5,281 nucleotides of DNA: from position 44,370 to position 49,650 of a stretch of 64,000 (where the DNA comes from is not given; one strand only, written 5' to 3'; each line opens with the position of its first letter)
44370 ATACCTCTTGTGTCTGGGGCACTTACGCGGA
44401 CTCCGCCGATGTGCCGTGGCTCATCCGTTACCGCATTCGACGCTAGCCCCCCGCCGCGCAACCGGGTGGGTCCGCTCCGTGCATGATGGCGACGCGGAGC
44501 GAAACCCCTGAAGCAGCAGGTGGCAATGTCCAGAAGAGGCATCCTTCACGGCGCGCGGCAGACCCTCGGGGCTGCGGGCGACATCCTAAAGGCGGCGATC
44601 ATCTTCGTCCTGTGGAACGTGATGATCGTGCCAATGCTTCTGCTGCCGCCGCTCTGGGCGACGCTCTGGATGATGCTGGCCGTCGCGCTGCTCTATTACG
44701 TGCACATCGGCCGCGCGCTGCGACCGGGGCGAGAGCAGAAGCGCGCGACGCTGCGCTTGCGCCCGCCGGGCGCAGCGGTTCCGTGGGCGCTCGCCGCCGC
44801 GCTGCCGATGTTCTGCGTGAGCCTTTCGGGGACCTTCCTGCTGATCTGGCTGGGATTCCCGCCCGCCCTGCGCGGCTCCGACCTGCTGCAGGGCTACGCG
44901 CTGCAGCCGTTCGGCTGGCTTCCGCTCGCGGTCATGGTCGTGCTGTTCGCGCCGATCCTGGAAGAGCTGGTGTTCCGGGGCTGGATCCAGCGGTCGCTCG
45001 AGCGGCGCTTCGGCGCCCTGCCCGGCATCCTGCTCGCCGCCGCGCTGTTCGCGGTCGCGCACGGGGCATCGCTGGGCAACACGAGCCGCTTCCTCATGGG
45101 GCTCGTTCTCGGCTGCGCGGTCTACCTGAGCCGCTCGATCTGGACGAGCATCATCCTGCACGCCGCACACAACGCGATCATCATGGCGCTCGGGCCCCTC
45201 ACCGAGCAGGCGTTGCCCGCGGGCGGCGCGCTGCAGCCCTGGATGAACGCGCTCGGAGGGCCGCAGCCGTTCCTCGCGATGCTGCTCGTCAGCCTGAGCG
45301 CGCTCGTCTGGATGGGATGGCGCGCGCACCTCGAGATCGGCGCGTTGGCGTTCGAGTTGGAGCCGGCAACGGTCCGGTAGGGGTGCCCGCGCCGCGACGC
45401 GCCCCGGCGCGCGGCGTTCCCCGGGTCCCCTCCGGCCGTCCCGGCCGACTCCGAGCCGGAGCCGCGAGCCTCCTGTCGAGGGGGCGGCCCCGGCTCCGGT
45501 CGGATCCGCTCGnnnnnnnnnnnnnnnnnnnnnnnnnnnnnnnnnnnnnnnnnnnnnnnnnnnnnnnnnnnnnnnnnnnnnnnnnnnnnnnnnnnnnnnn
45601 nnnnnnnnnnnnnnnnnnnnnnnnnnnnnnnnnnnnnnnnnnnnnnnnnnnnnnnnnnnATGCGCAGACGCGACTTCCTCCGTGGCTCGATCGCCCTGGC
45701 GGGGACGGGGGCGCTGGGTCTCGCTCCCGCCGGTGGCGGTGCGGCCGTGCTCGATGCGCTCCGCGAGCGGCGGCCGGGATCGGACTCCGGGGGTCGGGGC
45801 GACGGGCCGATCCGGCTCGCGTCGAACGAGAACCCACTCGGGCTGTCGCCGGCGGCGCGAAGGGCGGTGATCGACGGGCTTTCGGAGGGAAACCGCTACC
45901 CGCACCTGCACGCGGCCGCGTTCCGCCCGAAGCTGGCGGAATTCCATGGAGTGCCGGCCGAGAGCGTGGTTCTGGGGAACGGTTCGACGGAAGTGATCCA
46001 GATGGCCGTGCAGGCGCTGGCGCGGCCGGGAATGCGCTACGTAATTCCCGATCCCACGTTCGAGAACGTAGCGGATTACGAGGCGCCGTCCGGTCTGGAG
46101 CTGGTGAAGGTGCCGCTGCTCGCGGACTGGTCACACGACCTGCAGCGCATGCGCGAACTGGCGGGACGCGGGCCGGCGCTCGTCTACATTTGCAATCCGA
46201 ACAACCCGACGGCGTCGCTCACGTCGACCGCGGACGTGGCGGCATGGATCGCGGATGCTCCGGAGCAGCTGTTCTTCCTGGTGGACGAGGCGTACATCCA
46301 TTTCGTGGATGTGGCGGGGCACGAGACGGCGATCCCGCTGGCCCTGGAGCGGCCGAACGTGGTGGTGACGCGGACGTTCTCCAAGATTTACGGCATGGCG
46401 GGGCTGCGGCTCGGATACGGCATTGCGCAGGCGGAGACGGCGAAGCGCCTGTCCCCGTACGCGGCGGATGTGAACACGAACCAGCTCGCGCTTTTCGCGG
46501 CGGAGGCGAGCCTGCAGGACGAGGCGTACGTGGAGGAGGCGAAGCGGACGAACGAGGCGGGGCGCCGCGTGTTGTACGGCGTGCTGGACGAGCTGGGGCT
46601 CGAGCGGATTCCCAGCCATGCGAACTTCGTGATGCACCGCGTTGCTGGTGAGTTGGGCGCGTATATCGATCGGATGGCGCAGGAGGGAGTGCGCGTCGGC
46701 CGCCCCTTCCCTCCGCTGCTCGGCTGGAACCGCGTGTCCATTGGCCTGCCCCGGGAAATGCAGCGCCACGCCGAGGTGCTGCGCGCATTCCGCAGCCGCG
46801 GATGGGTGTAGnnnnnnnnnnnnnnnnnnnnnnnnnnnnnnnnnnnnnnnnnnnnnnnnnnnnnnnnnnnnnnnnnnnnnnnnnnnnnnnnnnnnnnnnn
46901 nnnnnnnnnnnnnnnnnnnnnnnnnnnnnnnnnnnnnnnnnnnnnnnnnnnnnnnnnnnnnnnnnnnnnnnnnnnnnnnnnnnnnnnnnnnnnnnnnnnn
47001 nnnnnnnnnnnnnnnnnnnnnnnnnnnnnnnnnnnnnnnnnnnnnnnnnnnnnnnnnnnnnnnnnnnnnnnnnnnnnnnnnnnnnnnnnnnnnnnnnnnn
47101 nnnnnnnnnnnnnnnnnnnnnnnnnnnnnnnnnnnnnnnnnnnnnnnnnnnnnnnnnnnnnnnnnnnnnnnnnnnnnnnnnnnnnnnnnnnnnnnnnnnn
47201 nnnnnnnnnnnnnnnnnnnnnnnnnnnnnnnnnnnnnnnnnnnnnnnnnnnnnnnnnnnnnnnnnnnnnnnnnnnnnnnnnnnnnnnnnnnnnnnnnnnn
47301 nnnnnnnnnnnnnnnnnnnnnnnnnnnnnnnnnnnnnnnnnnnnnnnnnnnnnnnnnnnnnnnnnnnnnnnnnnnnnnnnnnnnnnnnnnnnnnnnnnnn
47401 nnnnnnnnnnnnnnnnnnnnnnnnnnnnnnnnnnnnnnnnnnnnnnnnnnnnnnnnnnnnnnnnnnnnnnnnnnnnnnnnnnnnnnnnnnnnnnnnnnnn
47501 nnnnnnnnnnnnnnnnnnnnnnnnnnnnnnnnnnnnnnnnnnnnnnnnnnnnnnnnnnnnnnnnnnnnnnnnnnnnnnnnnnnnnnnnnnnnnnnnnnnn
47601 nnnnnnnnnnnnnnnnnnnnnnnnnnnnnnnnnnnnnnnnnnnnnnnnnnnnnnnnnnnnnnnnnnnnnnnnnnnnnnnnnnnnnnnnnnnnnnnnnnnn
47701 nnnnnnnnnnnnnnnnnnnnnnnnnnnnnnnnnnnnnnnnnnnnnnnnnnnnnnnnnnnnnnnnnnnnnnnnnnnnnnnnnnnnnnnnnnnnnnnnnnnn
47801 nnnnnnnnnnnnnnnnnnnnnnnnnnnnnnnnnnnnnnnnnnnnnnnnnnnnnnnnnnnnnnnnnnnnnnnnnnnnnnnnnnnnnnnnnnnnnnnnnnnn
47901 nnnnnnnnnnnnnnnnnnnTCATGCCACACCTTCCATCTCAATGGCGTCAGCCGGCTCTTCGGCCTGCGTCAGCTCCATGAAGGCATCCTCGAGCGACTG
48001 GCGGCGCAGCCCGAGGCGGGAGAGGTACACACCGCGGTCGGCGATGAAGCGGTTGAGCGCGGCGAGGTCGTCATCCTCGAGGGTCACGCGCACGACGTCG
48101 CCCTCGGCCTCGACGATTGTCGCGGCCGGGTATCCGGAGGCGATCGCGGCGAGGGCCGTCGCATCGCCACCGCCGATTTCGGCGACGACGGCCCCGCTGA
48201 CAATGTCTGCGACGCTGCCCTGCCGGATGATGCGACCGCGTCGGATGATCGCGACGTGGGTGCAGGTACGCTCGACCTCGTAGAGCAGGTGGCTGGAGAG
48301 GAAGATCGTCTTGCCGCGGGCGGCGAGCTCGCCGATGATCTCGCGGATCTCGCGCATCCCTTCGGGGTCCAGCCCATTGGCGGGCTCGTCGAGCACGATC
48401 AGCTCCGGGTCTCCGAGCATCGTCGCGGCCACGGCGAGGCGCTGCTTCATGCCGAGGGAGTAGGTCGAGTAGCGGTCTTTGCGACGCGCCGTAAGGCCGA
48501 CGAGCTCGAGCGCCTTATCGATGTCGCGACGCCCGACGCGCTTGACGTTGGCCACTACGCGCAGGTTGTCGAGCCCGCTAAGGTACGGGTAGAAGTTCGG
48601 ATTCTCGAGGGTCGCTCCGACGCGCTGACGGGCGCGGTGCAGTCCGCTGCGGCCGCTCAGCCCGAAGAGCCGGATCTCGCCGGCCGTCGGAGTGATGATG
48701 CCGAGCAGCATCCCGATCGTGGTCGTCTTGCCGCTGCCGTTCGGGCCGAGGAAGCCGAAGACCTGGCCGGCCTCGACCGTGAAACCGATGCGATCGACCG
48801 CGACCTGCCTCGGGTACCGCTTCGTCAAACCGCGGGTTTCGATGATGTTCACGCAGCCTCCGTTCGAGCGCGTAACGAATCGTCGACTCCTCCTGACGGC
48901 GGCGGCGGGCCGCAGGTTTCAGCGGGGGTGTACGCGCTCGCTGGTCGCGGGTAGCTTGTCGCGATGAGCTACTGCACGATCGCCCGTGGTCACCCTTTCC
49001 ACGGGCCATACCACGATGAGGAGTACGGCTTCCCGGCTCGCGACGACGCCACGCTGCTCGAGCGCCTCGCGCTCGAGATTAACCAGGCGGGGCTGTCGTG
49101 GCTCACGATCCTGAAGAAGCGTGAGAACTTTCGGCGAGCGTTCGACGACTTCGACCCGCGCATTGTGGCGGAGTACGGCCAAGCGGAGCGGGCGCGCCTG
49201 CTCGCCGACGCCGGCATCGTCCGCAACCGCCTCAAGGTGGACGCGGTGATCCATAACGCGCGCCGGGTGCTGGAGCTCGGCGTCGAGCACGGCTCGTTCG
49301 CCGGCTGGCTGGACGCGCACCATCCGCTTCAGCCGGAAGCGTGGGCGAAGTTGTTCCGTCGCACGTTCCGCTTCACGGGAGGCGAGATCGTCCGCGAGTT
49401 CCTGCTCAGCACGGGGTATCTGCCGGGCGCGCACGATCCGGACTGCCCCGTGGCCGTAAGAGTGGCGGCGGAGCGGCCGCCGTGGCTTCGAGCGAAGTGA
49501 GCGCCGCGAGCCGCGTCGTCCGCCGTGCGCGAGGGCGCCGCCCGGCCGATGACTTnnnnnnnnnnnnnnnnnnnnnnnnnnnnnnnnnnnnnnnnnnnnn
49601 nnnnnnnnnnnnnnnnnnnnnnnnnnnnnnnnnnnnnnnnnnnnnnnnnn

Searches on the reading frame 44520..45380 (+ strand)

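Call 10: search_protein_families(library=pfam, proteins=[window:44520-45380:+])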
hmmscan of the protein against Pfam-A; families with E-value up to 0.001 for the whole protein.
window:44520-45380:+ (286 aa): 1 family
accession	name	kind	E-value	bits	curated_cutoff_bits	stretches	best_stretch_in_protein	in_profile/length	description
PF02517.21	Rce1-like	-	2.5e-21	76.2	22.4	1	132-220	3-93/93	Type II CAAX prenyl endopeptidase Rce1-like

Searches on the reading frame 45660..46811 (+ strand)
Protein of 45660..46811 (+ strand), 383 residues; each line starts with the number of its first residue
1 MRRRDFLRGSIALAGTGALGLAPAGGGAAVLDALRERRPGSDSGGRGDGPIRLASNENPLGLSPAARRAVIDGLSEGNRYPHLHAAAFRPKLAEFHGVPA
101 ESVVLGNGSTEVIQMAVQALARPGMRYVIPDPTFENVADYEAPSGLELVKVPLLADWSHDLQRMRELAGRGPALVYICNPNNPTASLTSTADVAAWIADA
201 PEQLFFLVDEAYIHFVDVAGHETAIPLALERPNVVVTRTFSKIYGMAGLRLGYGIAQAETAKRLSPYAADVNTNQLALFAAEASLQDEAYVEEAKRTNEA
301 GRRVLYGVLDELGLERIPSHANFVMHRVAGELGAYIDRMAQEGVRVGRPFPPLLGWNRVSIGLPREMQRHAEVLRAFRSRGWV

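Call 10: search_protein_families(library=pfam, proteins=[window:45660-46811:+])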
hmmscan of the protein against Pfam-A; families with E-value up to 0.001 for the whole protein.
window:45660-46811:+ (383 aa): 2 families
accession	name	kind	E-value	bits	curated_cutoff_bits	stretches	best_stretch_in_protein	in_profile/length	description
PF00155.27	Aminotran_1_2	-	6.6e-50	170.7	19.7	1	51-370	4-356/361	Aminotransferase class I and II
PF00266.25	Aminotran_5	-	0.00059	19.4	21.5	0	86-211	46-177/371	Aminotransferase class-V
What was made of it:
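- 45660..46811 (+): Class I/II aminotransferase gene with an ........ (twin-arginine) N-terminus. Pfam Aminotran_1_2, E=6.6e-50 (call 10).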

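Call 15: find_encoding_contigs(protein=window:45660-46811:+, flank=10000, max_places=6)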
Protein window:45660-46811:+ (383 aa): no gene with exactly this product is on record in the collection.

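Call 26: find_homologous_proteins(query=window:45660-46811:+)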
Query window:45660-46811:+ (383 aa): 7443 proteins with E <= 0.001 among 8000 candidates; the best 120 are listed.
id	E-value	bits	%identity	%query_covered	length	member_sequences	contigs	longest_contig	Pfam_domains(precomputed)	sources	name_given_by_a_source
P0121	7.4e-251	850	100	100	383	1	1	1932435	PF00155.28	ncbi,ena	-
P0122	3.5e-148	512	62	100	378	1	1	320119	PF00155.28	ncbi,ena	-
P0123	1.3e-131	457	58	100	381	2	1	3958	PF00155.28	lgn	-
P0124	3.7e-131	456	57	100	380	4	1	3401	PF00155.28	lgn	-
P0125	1.3e-129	451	62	88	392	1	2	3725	PF00155.28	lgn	-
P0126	7.7e-128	445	62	88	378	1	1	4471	PF00155.28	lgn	-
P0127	8.6e-127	441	56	100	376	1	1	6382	PF00155.28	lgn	-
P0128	1.8e-125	437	59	100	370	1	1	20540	PF00155.28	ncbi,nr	ncbi:MAG TPA: histidinol-phosphate transaminase [Longimicrobiales bacterium]|nr:histidinol-phosphate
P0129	2.6e-125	437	62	88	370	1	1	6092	PF00155.28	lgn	-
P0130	4.5e-125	436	56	100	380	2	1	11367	PF04864.20,PF00155.28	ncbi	-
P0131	1.3e-124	434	60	88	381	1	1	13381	PF00155.28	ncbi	-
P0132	1.5e-124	434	58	100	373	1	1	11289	PF00155.28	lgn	-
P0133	2.2e-124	434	59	88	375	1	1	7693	PF04864.20,PF00155.28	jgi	jgi:histidinol-phosphate aminotransferase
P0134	3.8e-124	433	55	100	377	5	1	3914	PF00155.28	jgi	-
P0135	1.2e-123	431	60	90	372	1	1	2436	PF00155.28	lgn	-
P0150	1.4e-121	424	56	100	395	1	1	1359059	PF00155.28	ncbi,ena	-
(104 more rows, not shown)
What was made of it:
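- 45660..46811 (+): An identical 383-aa protein, P0121, is in the database (call 26).
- Checked: An identical 383-aa protein is in the database (P0121, call 26).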

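Call 27: find_encoding_contigs(protein=P0121, flank=10000, max_places=2)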
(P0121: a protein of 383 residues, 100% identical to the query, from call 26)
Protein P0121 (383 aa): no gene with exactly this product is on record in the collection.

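Call 28: find_encoding_contigs(protein=P0122, flank=10000, max_places=2)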
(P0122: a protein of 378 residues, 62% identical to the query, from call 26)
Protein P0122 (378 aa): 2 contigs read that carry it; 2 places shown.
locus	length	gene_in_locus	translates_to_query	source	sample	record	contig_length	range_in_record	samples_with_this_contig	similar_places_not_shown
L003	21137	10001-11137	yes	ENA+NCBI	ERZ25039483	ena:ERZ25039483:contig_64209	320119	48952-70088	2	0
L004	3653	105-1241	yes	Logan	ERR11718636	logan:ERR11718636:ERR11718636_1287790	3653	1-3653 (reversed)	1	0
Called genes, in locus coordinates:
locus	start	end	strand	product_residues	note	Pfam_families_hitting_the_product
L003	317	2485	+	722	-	PF01804:Penicil_amidase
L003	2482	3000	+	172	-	-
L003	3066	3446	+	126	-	PF03551:PadR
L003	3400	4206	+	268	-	-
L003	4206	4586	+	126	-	PF01618:MotA_ExbB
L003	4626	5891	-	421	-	PF01070:FMN_dh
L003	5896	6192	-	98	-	-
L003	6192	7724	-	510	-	PF00282:Pyridoxal_deC, PF01212:Beta_elim_lyase (weak)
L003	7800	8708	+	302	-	-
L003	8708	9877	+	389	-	-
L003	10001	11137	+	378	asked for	PF00155:Aminotran_1_2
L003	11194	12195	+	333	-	PF01734:Patatin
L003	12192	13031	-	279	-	-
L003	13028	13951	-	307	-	PF00005:ABC_tran, PF13304:AAA_21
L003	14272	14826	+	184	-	PF03352:Adenine_glyco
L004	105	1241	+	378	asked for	PF00155:Aminotran_1_2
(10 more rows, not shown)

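Call 70: find_encoding_contigs(protein=P0128, flank=3000, max_places=1)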
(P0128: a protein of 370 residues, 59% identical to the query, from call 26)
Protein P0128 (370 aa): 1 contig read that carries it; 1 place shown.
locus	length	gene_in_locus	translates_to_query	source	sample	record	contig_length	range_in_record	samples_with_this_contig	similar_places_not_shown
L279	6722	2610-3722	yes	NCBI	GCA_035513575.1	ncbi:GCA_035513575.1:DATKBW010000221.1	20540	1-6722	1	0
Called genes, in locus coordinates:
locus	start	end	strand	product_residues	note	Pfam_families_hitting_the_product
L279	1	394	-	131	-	PF01258:zf-dskA_traR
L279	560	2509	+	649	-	PF16177:ACAS_N, PF00501:AMP-binding, PF13193:AMP-binding_C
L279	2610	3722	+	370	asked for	PF00155:Aminotran_1_2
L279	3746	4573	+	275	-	PF12146:Hydrolase_4, PF00561:Abhydrolase_1, PF12697:Abhydrolase_6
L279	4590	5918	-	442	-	PF00990:GGDEF, PF00563:EAL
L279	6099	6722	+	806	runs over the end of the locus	PF12704:MacB_PCD, PF02687:FtsX, PF12704:MacB_PCD, PF02687:FtsX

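Call 71: find_encoding_contigs(protein=P0150, flank=3000, max_places=1)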
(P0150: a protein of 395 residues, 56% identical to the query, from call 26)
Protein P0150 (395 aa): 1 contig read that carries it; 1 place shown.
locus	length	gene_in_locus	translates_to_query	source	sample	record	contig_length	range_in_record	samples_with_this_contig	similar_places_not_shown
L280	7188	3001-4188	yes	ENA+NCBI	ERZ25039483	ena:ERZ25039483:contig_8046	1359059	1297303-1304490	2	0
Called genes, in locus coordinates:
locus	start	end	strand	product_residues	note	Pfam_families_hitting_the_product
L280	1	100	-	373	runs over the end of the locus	PF02628:COX15-CtaA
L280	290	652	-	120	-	PF04961:FTCD_C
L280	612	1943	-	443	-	PF07837:FTCD_N, PF02971:FTCD, PF04961:FTCD_C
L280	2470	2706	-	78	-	-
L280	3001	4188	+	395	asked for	PF00155:Aminotran_1_2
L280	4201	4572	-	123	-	-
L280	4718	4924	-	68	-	PF00313:CSD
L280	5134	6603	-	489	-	PF03553:Na_H_antiporter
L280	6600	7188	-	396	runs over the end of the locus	PF01053:Cys_Met_Meta_PP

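Call 72: find_encoding_contigs(protein=P0130, flank=3000, max_places=1)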
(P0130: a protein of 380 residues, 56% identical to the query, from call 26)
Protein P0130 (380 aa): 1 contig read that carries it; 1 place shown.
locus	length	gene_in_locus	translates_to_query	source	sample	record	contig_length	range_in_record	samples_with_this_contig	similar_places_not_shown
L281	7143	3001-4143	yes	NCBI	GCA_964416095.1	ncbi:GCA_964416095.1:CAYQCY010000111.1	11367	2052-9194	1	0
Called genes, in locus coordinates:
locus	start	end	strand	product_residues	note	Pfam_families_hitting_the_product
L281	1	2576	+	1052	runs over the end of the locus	PF01564:Spermine_synth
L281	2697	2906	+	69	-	PF07311:Dodecin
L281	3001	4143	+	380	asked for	PF00155:Aminotran_1_2, PF04864:Alliinase_C (weak)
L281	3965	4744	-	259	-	-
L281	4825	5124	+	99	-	-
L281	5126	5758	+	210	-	PF01613:Flavin_Reduct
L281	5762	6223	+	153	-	PF00293:NUDIX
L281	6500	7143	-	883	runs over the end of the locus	PF00270:DEAD, PF00271:Helicase_C, PF24473:CON_HrpB (faint), PF08482:HrpB_C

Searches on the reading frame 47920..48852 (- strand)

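Call 80: search_protein_families(library=pfam, proteins=[window:47920-48852:-])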
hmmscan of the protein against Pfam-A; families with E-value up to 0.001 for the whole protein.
window:47920-48852:- (310 aa): 3 families
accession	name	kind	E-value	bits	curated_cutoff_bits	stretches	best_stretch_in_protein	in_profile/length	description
PF00005.33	ABC_tran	-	7.5e-26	91.8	25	1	20-159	2-137/137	ABC transporter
PF13304.12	AAA_21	-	1e-15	59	27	1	111-193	218-303/304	AAA domain, putative AbiEii toxin, Type IV TA system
PF13732.12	DrrA1-3_C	-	0.00056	21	27.4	0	230-294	20-80/81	ATP-binding protein DrrA1-3-like, C-terminal domain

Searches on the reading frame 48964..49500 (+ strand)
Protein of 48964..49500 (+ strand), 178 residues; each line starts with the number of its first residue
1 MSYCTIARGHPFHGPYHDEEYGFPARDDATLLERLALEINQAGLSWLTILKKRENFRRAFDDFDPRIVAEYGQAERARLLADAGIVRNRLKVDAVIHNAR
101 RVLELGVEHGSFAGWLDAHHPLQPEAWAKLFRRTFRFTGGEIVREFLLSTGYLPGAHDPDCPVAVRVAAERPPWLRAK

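Call 80: search_protein_families(library=pfam, proteins=[window:48964-49500:+])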
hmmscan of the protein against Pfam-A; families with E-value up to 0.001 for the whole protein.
window:48964-49500:+ (178 aa): 1 family
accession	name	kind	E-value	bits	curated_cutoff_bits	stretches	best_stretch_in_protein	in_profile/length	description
PF03352.18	Adenine_glyco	-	3.8e-39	134.8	25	1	11-117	6-112/177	Methyladenine glycosylase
